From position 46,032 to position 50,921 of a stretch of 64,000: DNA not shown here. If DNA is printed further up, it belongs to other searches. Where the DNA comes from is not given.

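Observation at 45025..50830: Lower-GC islet encoding a 1472-aa sacsin/NOV-like GHKL-ATPase / DUF3883 nuclease-domain protein beside a Uma2 endonuclease: candidate undescribed defence or selfish system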

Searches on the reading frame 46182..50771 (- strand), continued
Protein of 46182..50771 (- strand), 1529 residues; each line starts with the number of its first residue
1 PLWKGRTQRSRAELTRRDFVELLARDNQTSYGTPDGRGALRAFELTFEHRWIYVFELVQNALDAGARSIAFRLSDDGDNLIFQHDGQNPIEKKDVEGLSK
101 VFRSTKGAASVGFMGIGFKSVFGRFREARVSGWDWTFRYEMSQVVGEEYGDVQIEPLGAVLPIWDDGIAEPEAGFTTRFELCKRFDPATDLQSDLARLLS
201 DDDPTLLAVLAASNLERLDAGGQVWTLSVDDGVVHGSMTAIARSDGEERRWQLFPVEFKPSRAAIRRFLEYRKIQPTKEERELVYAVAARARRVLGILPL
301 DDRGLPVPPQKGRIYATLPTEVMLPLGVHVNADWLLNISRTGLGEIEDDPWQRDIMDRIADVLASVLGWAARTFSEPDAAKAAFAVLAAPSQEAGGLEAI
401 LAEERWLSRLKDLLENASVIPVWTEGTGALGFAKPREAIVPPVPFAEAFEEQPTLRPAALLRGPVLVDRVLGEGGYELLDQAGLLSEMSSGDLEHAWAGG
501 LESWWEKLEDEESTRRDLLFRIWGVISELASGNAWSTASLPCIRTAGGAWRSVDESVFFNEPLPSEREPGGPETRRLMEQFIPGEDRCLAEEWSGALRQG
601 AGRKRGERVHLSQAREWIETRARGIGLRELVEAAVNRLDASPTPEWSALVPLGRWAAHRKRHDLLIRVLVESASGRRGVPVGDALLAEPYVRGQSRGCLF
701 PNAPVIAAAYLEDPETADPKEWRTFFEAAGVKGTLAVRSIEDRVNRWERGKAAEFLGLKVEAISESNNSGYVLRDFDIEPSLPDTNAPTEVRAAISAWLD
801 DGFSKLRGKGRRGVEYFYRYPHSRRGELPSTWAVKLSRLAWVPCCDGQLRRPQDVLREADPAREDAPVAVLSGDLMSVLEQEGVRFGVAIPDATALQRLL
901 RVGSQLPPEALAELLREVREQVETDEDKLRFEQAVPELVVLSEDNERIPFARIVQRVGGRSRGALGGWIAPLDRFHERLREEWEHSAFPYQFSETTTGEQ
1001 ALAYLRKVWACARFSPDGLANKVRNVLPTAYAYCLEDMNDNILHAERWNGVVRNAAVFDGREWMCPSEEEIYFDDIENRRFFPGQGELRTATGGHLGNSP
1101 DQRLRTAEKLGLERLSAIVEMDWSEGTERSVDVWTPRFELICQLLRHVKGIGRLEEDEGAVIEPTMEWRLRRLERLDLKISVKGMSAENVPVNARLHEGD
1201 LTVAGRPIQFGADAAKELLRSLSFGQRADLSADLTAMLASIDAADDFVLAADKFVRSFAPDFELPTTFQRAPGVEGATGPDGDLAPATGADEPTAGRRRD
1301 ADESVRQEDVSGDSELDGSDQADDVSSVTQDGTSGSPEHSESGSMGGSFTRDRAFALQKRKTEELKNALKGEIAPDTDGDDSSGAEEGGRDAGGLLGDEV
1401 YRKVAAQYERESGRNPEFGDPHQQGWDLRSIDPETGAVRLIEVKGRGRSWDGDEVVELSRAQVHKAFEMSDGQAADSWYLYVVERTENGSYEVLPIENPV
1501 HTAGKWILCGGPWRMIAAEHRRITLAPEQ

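Call 32: find_encoding_contigs(protein=P0002, flank=10000, max_places=3)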
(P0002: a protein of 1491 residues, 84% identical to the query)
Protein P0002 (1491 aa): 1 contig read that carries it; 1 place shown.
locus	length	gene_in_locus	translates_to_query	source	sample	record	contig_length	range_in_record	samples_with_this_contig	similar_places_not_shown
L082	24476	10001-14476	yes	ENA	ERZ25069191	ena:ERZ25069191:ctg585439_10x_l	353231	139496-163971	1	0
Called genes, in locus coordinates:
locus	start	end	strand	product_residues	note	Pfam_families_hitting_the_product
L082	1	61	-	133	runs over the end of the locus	PF00571:CBS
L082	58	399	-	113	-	PF00543:P-II (weak)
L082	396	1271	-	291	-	PF07556:DUF1538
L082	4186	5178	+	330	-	-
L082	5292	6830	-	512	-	PF00682:HMGL-like (faint), PF02436:PYC_OADA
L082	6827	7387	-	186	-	PF00156:Pribosyltran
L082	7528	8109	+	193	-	PF00156:Pribosyltran (weak)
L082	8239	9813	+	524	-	PF00999:Na_H_Exchanger, PF02254:TrkA_N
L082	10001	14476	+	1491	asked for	PF13020:NOV_C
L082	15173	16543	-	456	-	PF02661:Fic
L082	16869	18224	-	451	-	PF00289:Biotin_carb_N, PF02786:CPSase_L_D2, PF02785:Biotin_carb_C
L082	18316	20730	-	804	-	PF00890:FAD_binding_2 (weak), PF01266:DAO, PF13454:NAD_binding_9 (faint), PF16350:FAO_M, PF01571:GCV_T, PF08669:GCV_T_C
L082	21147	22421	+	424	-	PF01546:Peptidase_M20, PF07687:M20_dimer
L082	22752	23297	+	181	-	PF02592:Vut_1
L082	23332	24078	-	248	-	PF00027:cNMP_binding, PF13545:HTH_Crp_2, PF00325:Crp (weak)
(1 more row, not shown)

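Call 33: find_encoding_contigs(protein=P0004, flank=10000, max_places=3)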
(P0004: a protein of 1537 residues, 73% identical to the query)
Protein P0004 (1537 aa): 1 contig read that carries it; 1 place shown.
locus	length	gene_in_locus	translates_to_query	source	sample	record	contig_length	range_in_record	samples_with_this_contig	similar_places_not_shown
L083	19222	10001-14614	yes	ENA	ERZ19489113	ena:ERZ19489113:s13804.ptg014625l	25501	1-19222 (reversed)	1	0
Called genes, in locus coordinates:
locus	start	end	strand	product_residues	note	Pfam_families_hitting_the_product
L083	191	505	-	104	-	PF00578:AhpC-TSA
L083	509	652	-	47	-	PF00578:AhpC-TSA, PF08534:Redoxin (weak)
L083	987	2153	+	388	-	PF05721:PhyH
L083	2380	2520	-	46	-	-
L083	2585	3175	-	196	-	-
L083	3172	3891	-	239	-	PF00857:Isochorismatase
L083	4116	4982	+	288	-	PF04828:GFA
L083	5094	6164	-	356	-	PF13409:GST_N_2 (weak), PF13417:GST_N_3 (weak)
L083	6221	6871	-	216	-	PF00881:Nitroreductase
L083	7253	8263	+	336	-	PF01522:Polysacc_deac_1, PF10096:DUF2334 (weak)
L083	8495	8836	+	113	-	-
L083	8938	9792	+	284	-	PF05685:Uma2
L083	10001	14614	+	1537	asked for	PF13020:NOV_C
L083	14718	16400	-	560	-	PF02687:FtsX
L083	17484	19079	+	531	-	PF25182:NonGDSL, PF00657:Lipase_GDSL, PF13472:Lipase_GDSL_2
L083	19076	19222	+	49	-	?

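Call 35: list_cluster_members(proteins=[P0001, P0007, P0032, P0043, P0046, P0048, P0053, P0065, P0068, P0091])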
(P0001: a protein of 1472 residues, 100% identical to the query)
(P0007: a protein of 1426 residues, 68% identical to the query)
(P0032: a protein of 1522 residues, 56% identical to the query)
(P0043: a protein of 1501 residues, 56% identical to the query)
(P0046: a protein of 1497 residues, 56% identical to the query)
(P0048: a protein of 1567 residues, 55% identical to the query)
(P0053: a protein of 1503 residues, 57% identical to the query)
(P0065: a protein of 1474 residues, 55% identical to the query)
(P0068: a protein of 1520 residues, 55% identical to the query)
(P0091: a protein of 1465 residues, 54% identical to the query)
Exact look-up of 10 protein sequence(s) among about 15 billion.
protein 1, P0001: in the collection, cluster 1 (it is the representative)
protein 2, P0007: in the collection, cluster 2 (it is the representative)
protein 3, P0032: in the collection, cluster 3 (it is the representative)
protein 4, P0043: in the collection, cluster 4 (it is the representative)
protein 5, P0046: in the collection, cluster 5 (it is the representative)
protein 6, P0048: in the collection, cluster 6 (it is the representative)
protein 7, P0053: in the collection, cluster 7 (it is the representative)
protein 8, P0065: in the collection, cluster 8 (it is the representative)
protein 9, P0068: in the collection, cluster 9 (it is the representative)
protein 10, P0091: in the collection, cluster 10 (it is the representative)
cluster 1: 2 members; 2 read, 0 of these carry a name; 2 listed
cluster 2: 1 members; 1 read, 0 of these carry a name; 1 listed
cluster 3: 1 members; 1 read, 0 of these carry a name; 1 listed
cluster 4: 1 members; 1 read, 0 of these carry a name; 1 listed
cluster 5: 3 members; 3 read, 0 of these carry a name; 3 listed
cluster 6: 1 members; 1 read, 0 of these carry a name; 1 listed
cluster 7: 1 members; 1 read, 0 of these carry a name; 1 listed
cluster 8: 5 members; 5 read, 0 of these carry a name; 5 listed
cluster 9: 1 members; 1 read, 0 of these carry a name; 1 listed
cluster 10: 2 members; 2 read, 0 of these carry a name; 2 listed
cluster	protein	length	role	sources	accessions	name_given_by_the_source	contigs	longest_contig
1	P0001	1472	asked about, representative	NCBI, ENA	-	-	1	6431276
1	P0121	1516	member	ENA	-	-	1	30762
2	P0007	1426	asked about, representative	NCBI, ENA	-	-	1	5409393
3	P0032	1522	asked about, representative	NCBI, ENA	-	-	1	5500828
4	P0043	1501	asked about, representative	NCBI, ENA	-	-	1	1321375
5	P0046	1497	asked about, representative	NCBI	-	-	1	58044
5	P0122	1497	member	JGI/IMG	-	-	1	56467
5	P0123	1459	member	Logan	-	-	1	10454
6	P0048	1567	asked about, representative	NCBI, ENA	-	-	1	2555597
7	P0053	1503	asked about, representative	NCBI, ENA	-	-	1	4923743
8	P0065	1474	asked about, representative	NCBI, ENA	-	-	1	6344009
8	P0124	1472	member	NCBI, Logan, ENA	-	-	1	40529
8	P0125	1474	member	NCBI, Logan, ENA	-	-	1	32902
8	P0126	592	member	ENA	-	-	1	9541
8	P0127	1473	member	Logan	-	-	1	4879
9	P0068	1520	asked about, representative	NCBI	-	-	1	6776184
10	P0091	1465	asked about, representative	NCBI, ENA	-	-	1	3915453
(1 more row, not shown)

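Call 38: find_encoding_contigs(protein=P0121, flank=10000, max_places=3)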
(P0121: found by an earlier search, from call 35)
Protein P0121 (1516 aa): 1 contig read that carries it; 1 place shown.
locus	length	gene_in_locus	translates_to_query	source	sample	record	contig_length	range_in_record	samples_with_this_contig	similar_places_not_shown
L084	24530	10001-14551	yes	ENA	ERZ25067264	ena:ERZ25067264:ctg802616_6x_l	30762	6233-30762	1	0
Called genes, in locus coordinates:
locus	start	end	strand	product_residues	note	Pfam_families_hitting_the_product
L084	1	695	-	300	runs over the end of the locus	PF00528:BPD_transp_1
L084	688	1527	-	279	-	PF00005:ABC_tran, PF13304:AAA_21 (faint)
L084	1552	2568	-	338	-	-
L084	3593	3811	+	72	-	-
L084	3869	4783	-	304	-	PF00126:HTH_1, PF03466:LysR_substrate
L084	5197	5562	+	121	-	-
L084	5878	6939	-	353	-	PF13409:GST_N_2 (weak), PF13417:GST_N_3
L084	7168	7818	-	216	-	PF00881:Nitroreductase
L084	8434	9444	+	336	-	PF01522:Polysacc_deac_1, PF10096:DUF2334 (weak)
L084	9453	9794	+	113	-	-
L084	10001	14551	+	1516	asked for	PF13020:NOV_C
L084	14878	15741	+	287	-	PF05685:Uma2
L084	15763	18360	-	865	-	PF12704:MacB_PCD (weak), PF02687:FtsX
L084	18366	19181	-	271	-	PF00005:ABC_tran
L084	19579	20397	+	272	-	PF25182:NonGDSL, PF00657:Lipase_GDSL, PF04311:DUF459 (faint), PF13472:Lipase_GDSL_2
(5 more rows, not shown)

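Call 46: search_protein_families(library=padloc, proteins=[L004:5913-10511:+, L007:1353-5966:+, L016:7893-12425:+, L022:9923-14779:+, L028:1565-6058:+, L070:305-4519:+], max_evalue=0.00001)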
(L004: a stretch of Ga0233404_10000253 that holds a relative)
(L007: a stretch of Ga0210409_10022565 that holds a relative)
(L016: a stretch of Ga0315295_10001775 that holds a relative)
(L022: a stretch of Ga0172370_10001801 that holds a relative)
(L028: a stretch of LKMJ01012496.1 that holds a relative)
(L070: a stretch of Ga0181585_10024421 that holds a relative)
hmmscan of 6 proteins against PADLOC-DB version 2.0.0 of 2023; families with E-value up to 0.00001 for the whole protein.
L004:5913-10511:+ (1533 aa): 8 families
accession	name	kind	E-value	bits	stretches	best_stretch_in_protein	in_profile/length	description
PDLC03972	TmtA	-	4.1e-42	142.4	1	19-425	4-393/1302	-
PDLC03966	TmtA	-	1.8e-31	106.9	2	55-391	46-397/1655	-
PDLC03969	TmtA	-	7.6e-27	91.3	1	1273-1523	1271-1508/1563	-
PDLC03968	TmtA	-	6.3e-22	75.1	1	56-403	79-397/1486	-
PDLC03971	TmtA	-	1.4e-17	60.6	2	306-454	344-486/1782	-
PDLC03965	TmtA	-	7.3e-17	58.7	1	55-120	33-103/1370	-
PDLC03970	TmtA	-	4.7e-13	46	1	56-122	66-133/1552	-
PDLC03967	TmtA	-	2.6e-09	34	1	58-108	44-97/1063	-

L007:1353-5966:+ (1538 aa): 8 families
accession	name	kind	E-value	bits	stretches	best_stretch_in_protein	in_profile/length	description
PDLC03972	TmtA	-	2.5e-24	83.5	1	56-430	44-392/1302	-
PDLC03969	TmtA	-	3.7e-24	82.4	1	1378-1523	1379-1507/1563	-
PDLC03968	TmtA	-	5.4e-23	78.7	1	40-140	62-165/1486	-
PDLC03966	TmtA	-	1.8e-18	63.8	1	57-165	47-174/1655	-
PDLC03965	TmtA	-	3.2e-17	59.9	1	56-123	33-104/1370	-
PDLC03970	TmtA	-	8.5e-13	45.1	1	59-124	68-133/1552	-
PDLC03964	TmtA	-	4.8e-11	39.5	1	59-141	52-140/1538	-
PDLC03967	TmtA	-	6.9e-07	26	0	59-119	44-109/1063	-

L016:7893-12425:+ (1511 aa): 7 families
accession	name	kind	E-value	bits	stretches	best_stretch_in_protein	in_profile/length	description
PDLC03972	TmtA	-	1.5e-27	94.2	1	49-418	44-388/1302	-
PDLC03966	TmtA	-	1.1e-22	77.8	2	50-342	47-353/1655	-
PDLC03969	TmtA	-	1.5e-21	73.8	1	1347-1494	1357-1506/1563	-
PDLC03965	TmtA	-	2.8e-19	66.7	2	1296-1477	1181-1340/1370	-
PDLC03968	TmtA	-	5.3e-18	62.1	1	27-373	56-371/1486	-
PDLC03964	TmtA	-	6.5e-11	39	1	52-135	52-142/1538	-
PDLC03970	TmtA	-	6.6e-09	32.2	1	52-116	68-133/1552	-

L022:9923-14779:+ (1619 aa): 6 families
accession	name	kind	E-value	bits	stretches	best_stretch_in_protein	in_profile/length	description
PDLC03972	TmtA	-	1.8e-23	80.6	1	43-349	44-344/1302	-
PDLC03969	TmtA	-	9e-22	74.5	1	1270-1481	1263-1470/1563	-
PDLC03966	TmtA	-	7.2e-21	71.8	1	44-324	47-354/1655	-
PDLC03965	TmtA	-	1.4e-19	67.7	1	42-111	32-105/1370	-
PDLC03964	TmtA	-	2.2e-14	50.5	1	44-127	50-139/1538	-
PDLC03968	TmtA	-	2.2e-14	50.1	1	44-128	79-166/1486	-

L028:1565-6058:+ (1498 aa): 6 families
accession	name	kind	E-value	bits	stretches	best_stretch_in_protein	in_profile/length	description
PDLC03972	TmtA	-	7.3e-37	125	1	9-1478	4-1288/1302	-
PDLC03969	TmtA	-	4.2e-32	108.8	1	1227-1483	1256-1495/1563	-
PDLC03965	TmtA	-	6.6e-22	75.4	2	43-132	32-125/1370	-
PDLC03971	TmtA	-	2.6e-12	43.1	1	45-111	58-134/1782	-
PDLC03968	TmtA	-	2.7e-11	39.9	1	45-128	79-165/1486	-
PDLC00659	HmaA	-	3.3e-06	23.2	1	1375-1470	1051-1141/1176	SNF2 helicase / DEAD-box helicase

L070:305-4519:+ (1405 aa): 5 families
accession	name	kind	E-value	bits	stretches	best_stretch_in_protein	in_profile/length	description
PDLC03968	TmtA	-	3.7e-18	62.6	1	43-117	75-150/1486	-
PDLC03965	TmtA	-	5.7e-17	59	1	205-631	211-480/1370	-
PDLC03966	TmtA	-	6.8e-17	58.6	2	1202-1372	1447-1618/1655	-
PDLC03969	TmtA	-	1e-08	31.2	1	1194-1348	1306-1460/1563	-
PDLC03970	TmtA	-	2.4e-06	23.8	1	47-113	66-130/1552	-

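Call 63: search_solved_structures(query=A1, max_evalue=1, show_alignments=2)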
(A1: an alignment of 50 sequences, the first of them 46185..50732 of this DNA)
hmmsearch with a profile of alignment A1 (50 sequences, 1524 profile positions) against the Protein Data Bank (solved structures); distinct sequences matched with E-value up to 1: 8.
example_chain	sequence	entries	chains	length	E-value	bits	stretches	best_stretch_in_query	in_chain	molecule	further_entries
1ea6_A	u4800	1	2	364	0.054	13.9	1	47-91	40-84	PMS1 PROTEIN HOMOLOG 2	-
1h7s_A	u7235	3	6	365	0.054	13.9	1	47-91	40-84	PMS1 PROTEIN HOMOLOG 2 | MISMATCH REPAIR ENDONUCLEASE PMS2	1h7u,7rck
7rcb_A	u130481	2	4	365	0.054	13.9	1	47-91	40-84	Mismatch repair endonuclease PMS2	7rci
9s89_A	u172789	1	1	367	0.055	13.9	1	47-91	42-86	Mismatch repair endonuclease PMS2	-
6mfq_A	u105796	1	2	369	0.055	13.8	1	47-91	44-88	Mismatch repair endonuclease PMS2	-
5x9y_C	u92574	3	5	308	0.57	10.5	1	46-89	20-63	DNA mismatch repair protein MutL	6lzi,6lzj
6lzk_A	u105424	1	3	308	0.57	10.5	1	46-89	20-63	DNA mismatch repair protein MutL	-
37tt_A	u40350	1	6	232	0.81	10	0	820-1000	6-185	Z4 c3ii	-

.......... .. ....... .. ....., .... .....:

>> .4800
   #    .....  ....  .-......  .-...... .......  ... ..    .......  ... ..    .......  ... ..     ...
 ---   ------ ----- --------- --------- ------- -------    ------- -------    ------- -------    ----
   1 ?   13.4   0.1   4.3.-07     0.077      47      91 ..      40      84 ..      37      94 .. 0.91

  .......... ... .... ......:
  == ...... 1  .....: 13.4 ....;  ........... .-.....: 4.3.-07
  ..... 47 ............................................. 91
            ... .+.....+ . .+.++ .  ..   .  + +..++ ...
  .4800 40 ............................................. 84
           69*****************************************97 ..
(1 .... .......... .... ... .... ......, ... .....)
